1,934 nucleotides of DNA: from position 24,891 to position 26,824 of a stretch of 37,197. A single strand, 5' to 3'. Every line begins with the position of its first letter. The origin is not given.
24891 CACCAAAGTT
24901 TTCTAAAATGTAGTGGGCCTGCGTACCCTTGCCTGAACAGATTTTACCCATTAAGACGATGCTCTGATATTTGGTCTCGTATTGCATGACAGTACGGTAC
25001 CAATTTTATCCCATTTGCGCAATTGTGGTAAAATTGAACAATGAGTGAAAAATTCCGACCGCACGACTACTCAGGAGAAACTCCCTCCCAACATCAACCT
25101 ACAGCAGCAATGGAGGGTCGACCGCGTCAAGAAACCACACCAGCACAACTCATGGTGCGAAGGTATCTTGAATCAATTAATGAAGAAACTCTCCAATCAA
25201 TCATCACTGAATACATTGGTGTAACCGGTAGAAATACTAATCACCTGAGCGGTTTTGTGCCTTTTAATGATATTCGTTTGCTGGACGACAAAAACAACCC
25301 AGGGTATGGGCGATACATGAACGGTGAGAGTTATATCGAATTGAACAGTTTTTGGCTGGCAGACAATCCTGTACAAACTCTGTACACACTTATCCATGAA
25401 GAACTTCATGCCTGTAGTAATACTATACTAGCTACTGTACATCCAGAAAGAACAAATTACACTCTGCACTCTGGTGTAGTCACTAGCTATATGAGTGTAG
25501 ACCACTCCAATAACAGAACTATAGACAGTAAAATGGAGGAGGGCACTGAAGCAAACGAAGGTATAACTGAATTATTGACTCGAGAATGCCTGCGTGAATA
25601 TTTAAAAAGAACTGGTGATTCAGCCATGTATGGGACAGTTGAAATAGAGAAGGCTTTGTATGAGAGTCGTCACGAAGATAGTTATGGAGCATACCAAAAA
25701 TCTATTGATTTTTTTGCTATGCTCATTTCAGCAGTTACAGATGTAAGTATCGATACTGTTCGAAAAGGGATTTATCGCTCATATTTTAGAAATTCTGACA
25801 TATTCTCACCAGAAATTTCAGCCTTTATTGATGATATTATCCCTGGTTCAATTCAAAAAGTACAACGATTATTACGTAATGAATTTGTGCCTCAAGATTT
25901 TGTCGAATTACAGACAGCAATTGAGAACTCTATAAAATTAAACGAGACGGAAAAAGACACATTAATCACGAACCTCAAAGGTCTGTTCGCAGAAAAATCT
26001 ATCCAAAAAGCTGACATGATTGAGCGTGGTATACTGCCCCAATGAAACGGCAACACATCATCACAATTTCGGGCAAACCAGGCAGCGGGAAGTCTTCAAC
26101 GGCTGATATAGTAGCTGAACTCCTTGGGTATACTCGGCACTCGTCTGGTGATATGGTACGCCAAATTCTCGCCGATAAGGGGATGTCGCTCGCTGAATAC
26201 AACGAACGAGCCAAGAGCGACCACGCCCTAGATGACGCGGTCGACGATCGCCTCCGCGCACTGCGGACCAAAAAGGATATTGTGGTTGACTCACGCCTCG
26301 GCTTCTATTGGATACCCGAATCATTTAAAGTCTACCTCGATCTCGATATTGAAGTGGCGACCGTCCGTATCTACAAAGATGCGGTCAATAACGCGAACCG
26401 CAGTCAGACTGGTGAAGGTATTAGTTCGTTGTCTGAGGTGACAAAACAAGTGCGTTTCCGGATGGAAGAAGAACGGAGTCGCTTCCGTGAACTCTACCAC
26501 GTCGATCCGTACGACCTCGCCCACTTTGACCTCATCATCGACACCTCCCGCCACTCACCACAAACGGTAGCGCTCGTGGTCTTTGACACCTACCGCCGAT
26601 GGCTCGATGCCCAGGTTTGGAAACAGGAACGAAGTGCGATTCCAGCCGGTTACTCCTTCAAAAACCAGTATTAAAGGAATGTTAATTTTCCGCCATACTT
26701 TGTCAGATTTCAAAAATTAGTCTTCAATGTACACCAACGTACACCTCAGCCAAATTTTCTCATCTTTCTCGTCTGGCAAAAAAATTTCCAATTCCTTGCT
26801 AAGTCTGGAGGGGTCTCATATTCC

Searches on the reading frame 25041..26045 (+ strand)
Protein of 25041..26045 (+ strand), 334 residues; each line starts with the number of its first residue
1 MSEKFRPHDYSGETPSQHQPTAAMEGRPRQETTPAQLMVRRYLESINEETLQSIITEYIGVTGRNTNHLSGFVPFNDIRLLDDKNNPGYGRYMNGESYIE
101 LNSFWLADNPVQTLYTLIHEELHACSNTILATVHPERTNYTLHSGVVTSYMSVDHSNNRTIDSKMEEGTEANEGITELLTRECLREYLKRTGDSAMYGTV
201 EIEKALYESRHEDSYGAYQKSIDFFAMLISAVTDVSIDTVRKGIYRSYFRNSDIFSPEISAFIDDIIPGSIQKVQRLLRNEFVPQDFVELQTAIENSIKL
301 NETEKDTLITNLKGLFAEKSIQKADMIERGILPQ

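Call 9: search_protein_families(library=pfam, proteins=[window:25041-26045:+], max_evalue=0.01)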
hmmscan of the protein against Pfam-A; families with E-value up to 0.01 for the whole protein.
window:25041-26045:+ (334 aa): 0 families

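Call 10: search_protein_families(library=phrogs, proteins=[window:25041-26045:+], max_evalue=0.01)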
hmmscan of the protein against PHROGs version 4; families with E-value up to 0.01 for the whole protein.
window:25041-26045:+ (334 aa): 0 families

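Call 84: search_protein_families(library=ncbifam, proteins=[window:25041-26045:+], max_evalue=0.1)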
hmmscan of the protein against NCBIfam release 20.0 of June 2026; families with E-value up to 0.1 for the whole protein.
window:25041-26045:+ (334 aa): 1 family
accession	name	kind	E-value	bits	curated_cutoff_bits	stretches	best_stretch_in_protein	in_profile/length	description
TIGR01366.1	serC_3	equivalog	0.026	13.7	401.65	1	237-305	171-236/361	phosphoserine transaminase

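Call 85: search_protein_families(library=padloc, proteins=[window:25041-26045:+], max_evalue=0.1)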
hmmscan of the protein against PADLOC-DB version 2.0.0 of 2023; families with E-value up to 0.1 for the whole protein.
window:25041-26045:+ (334 aa): 0 families

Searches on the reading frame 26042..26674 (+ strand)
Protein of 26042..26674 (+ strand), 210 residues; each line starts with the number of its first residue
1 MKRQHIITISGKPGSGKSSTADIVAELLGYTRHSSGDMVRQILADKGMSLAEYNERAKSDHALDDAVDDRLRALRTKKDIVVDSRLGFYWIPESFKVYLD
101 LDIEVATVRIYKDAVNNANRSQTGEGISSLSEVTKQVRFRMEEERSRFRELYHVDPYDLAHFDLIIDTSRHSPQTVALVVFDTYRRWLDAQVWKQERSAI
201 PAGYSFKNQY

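Call 10: search_protein_families(library=phrogs, proteins=[window:26042-26674:+], max_evalue=0.01)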
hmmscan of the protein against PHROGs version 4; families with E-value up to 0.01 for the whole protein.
window:26042-26674:+ (210 aa): 5 families
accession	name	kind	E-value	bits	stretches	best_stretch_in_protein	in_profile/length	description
phrog_10255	-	other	1.9e-09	38.6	1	5-55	2-55/230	kinase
phrog_139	-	other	1.2e-07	32.5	1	1-50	80-129/342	deoxynucleoside monophosphate kinase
phrog_2071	-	other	6e-06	27.2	1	1-146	13-142/282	ATPase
phrog_505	-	other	0.00018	22.1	1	4-121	2-120/295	polynucleotide kinase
phrog_761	-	other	0.00065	20.4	1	1-41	16-55/362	thymidylate kinase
